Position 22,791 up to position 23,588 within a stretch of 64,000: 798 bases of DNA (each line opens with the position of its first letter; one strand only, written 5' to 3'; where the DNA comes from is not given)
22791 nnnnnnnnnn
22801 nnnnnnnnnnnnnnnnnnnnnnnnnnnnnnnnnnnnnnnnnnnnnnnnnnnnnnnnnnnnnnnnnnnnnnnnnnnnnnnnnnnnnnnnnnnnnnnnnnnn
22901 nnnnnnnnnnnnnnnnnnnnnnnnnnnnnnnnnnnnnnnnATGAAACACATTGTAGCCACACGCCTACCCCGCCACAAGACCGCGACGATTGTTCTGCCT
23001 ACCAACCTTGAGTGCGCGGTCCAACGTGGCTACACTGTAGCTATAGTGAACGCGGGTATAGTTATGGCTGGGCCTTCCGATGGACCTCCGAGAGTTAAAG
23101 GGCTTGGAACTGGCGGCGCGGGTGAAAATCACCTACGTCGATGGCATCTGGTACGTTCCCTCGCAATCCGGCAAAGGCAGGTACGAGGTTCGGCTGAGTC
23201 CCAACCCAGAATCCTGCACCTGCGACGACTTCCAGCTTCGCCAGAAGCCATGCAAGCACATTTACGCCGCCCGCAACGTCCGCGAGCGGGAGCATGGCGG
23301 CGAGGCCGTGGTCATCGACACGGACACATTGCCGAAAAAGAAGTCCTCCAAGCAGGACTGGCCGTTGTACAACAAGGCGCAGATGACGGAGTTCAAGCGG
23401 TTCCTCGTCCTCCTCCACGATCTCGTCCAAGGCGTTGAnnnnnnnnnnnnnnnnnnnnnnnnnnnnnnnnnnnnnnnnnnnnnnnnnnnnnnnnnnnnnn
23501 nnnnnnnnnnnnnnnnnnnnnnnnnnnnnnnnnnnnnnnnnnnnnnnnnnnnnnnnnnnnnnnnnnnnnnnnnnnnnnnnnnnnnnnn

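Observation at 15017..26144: Three clusters of a strictly 20-bp-periodic direct repeat (core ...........) bracketing two sub-segments of the island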

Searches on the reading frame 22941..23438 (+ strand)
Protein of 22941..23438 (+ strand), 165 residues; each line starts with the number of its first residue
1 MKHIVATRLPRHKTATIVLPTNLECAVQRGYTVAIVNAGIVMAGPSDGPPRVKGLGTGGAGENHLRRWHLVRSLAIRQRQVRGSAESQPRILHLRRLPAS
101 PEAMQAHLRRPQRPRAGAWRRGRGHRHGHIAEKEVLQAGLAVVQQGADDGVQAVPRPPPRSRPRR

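Call 9: search_protein_families(library=pfam, proteins=[window:22941-23438:+], max_evalue=0.01)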
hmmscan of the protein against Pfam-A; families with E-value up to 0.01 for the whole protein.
window:22941-23438:+ (165 aa): 0 families
